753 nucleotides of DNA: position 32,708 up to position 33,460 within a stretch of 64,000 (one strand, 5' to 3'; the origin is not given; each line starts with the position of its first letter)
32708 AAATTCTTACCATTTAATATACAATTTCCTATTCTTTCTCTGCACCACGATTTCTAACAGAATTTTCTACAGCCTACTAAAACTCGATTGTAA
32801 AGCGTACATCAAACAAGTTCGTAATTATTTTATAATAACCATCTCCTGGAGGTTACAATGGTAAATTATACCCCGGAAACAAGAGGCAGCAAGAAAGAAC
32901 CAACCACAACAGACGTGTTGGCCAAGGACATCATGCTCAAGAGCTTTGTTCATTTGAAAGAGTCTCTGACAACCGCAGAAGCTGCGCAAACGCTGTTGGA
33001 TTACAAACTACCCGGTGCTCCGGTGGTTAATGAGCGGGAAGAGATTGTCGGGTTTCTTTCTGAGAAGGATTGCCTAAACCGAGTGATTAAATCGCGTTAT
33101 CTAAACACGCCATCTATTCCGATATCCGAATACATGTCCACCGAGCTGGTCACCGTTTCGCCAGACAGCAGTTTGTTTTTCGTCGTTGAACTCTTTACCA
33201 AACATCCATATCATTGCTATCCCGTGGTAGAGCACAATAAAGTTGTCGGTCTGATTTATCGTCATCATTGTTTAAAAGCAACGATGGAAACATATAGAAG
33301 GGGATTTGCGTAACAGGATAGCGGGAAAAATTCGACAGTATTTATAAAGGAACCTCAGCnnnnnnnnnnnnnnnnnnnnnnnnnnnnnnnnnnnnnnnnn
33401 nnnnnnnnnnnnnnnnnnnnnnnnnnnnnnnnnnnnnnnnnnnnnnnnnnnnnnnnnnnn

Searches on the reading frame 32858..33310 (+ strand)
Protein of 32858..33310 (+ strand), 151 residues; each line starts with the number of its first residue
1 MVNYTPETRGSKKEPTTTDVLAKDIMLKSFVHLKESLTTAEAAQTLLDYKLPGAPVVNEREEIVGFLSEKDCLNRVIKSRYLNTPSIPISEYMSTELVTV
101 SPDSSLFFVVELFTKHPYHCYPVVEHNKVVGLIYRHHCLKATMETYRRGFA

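Call 9: search_protein_families(library=pfam, proteins=[window:32858-33310:+])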
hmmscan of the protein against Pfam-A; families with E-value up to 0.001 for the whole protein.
window:32858-33310:+ (151 aa): 1 family
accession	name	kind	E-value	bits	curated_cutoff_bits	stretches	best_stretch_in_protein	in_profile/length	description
PF00571.33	CBS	-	1.6e-25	89.6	24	2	89-142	1-55/57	CBS domain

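Call 10: search_protein_families(library=ncbifam, proteins=[window:32858-33310:+])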
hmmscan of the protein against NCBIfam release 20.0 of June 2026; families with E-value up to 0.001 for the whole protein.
window:32858-33310:+ (151 aa): 21 families
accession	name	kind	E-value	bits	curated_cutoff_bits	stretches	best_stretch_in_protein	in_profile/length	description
NF041552.1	TF_PrdR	equivalog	1.4e-12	46.8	795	1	19-140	5-123/577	sigma-54 dependent transcriptional regulator PrdR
NF041569.1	A-tRNAntase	equivalog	1.9e-10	39.7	1440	1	21-141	310-425/880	A-adding tRNA nucleotidyltransferase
NF011447.0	PRK14869.2-3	equivalog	2.6e-09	36.2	522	1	86-133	244-292/540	putative manganese-dependent inorganic diphosphatase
NF011441.0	PRK14869.1-3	equivalog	2.2e-08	33.2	753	1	79-140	239-301/548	putative manganese-dependent inorganic diphosphatase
TIGR01137.1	cysta_beta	equivalog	3.1e-08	32.7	510.25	1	16-139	334-453/457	cystathionine beta-synthase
NF041630.1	CBS_CbpB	equivalog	7.8e-08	32.3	125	1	46-145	37-138/143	cyclic-di-AMP-binding protein CbpB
NF053603.1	HhpR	exception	9e-08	31.6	520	0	81-143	216-279/282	CBS domain-containing high hydrostatic pressure regulator HhpR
NF011440.0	PRK14869.1-2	equivalog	1.2e-07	30.8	746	0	86-141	240-297/541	putative manganese-dependent inorganic diphosphatase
NF002505.0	PRK01862.1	equivalog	1.3e-06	27.4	482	1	33-144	460-572/577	ClcB-like voltage-gated chloride channel protein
NF038279.1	TF_CBS_SpxR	exception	1.7e-06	27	600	1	28-141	198-304/427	CBS-HotDog domain-containing transcription factor SpxR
NF011443.0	PRK14869.1-5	equivalog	2e-06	26.5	335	0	82-141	242-303/546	putative manganese-dependent inorganic diphosphatase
TIGR01302.1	IMP_dehydrog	equivalog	2.1e-06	26.9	481.5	0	22-75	145-199/450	IMP dehydrogenase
NF053704.1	TransRegCcpNBacil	equivalog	6.6e-05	22.4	260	1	23-141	78-201/208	transcriptional regulator CcpN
NF011444.0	PRK14869.1-6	equivalog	0.00018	20.2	1105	1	79-140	238-301/547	putative manganese-dependent inorganic diphosphatase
NF005869.0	PRK07807.1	equivalog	0.00019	20.6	549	1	17-143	86-205/479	GuaB1 family IMP dehydrogenase-related protein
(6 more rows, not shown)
